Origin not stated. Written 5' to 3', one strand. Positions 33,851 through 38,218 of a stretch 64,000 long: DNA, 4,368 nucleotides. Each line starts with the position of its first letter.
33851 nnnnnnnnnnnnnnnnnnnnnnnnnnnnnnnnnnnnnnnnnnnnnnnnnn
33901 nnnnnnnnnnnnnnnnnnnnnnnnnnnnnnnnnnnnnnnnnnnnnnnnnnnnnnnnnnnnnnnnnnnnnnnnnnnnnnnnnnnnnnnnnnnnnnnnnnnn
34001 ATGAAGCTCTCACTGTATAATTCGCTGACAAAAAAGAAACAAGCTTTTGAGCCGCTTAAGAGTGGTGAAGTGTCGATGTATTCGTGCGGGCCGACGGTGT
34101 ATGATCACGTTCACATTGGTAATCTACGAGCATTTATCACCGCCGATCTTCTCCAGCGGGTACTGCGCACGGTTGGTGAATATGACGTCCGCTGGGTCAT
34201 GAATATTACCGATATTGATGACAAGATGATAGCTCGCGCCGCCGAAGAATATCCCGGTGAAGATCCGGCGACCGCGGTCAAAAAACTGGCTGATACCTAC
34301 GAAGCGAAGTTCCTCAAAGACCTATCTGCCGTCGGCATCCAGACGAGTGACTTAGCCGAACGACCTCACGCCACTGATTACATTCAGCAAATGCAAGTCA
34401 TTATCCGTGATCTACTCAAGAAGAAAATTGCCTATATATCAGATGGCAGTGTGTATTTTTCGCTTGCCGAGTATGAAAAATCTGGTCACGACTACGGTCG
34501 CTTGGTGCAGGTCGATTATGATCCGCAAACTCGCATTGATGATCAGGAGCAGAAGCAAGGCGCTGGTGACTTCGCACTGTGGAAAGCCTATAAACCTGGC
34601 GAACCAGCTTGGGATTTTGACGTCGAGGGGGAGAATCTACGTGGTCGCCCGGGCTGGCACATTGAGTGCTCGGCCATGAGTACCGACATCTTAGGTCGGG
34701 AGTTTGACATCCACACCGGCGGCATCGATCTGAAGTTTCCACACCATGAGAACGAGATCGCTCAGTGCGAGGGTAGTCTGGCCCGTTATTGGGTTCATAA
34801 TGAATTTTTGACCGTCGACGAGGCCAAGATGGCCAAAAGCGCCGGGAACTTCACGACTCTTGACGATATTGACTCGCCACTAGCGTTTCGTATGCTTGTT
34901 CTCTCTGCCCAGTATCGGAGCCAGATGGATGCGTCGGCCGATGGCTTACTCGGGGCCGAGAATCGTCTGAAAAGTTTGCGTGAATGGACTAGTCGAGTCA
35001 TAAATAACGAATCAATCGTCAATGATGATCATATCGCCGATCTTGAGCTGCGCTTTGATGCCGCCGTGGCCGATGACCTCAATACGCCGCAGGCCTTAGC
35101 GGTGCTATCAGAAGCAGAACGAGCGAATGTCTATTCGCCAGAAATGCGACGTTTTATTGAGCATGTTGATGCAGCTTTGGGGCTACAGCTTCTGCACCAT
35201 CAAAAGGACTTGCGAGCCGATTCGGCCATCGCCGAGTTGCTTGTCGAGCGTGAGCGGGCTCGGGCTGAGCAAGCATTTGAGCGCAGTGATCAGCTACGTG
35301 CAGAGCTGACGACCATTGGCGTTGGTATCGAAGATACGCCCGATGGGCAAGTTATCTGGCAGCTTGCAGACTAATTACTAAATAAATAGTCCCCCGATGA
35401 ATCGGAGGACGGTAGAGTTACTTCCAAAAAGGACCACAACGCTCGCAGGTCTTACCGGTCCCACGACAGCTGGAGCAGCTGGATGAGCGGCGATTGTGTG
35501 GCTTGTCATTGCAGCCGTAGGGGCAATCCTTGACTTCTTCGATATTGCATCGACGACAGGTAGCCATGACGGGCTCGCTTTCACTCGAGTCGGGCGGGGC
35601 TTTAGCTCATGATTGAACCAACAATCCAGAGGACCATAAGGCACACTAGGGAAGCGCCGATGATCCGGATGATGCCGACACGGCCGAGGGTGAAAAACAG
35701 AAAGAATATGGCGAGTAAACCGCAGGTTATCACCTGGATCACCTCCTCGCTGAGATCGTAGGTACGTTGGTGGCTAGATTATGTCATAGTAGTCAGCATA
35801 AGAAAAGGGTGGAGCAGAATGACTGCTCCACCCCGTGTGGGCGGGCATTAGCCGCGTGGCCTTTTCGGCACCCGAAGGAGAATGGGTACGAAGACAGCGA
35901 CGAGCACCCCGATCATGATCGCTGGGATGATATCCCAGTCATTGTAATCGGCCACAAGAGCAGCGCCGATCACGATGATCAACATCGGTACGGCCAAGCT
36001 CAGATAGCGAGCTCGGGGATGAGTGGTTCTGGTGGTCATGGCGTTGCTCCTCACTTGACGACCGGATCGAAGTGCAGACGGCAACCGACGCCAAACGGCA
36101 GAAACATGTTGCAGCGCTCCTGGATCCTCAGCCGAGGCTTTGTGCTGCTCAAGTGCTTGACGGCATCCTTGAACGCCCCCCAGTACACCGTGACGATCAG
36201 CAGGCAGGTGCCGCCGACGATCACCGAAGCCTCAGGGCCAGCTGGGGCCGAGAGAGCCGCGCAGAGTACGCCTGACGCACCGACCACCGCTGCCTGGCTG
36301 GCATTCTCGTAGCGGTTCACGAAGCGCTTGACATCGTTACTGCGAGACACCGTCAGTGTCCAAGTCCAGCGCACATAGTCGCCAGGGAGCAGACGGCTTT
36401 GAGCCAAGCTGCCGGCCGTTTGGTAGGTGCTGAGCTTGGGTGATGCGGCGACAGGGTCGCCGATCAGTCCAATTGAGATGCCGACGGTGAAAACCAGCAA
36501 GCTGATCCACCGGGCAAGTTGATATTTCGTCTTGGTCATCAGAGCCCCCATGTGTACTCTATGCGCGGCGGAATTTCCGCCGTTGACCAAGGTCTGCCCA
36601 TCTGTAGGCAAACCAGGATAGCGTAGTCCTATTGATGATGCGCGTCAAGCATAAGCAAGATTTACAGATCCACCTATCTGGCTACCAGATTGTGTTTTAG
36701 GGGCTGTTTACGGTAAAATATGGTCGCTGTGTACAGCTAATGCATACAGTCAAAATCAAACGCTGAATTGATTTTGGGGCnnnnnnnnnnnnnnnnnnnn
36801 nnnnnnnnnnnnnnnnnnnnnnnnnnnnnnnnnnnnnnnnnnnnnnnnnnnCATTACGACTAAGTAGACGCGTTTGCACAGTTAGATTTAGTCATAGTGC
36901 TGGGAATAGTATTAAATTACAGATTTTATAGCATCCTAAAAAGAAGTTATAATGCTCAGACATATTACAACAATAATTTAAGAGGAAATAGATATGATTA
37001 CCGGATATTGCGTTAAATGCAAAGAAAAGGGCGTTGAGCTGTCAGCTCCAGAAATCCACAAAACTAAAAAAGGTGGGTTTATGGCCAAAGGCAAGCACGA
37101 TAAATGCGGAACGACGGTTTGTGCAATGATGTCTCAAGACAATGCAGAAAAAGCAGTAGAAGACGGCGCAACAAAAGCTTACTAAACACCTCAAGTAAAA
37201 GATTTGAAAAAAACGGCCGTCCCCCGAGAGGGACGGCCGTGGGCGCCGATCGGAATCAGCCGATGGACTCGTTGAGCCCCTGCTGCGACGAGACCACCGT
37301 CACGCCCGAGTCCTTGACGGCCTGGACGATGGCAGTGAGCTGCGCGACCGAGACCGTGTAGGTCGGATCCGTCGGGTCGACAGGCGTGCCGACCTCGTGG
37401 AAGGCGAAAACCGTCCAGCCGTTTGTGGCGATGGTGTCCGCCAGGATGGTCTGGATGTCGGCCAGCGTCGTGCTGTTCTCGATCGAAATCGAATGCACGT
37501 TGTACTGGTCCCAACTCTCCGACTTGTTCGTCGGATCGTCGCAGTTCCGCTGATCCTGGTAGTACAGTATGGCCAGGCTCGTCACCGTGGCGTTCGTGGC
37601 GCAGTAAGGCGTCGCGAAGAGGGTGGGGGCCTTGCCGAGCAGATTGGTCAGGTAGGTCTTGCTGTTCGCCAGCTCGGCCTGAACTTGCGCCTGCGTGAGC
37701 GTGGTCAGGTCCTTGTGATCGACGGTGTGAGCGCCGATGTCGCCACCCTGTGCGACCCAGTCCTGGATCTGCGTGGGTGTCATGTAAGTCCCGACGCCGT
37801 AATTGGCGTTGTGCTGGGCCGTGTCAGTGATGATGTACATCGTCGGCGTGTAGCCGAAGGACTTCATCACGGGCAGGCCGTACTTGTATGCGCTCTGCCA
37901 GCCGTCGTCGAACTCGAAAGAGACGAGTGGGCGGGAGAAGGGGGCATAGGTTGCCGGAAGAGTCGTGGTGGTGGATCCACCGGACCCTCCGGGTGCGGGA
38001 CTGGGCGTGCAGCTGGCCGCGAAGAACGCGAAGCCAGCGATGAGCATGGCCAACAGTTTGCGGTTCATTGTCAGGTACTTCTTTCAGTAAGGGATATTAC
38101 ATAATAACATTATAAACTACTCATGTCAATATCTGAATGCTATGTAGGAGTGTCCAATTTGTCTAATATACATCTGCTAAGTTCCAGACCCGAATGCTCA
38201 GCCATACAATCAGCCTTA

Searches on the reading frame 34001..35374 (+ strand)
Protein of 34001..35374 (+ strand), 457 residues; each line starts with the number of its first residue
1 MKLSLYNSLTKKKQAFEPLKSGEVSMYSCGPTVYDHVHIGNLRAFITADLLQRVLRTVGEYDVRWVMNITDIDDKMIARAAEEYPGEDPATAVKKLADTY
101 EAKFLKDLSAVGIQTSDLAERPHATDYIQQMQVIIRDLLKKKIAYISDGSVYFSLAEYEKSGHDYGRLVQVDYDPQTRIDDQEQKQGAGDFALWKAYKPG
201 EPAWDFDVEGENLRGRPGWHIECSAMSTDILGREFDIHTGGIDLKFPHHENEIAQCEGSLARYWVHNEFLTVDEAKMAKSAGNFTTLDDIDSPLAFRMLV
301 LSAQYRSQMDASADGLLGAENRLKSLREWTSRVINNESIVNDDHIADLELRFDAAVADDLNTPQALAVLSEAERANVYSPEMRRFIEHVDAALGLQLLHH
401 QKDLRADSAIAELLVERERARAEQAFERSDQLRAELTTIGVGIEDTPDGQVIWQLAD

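Call 35: search_protein_families(library=pfam, proteins=[window:34001-35374:+], max_evalue=0.00001)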
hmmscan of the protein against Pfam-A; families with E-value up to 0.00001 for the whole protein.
window:34001-35374:+ (457 aa): 3 families
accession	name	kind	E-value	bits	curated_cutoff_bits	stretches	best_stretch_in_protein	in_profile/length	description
PF01406.26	tRNA-synt_1e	-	3.2e-89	299.7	27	1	16-316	2-296/301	tRNA synthetases class I (C) catalytic domain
PF09334.17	tRNA-synt_1g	-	8.7e-07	28.5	20.1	0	35-154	12-123/391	tRNA synthetases class I (M)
PF23493.1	CysS_C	-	1.7e-06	28.5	23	1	408-450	6-48/51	Cysteinyl-tRNA ligase anticodon binding domain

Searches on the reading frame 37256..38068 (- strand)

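Call 35: search_protein_families(library=pfam, proteins=[window:37256-38068:-], max_evalue=0.00001)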
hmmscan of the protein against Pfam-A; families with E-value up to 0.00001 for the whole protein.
window:37256-38068:- (270 aa): 1 family
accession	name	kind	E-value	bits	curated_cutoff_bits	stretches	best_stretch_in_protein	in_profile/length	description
PF01522.26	Polysacc_deac_1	-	3.9e-24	85.4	23.1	1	45-165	5-115/124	Polysaccharide deacetylase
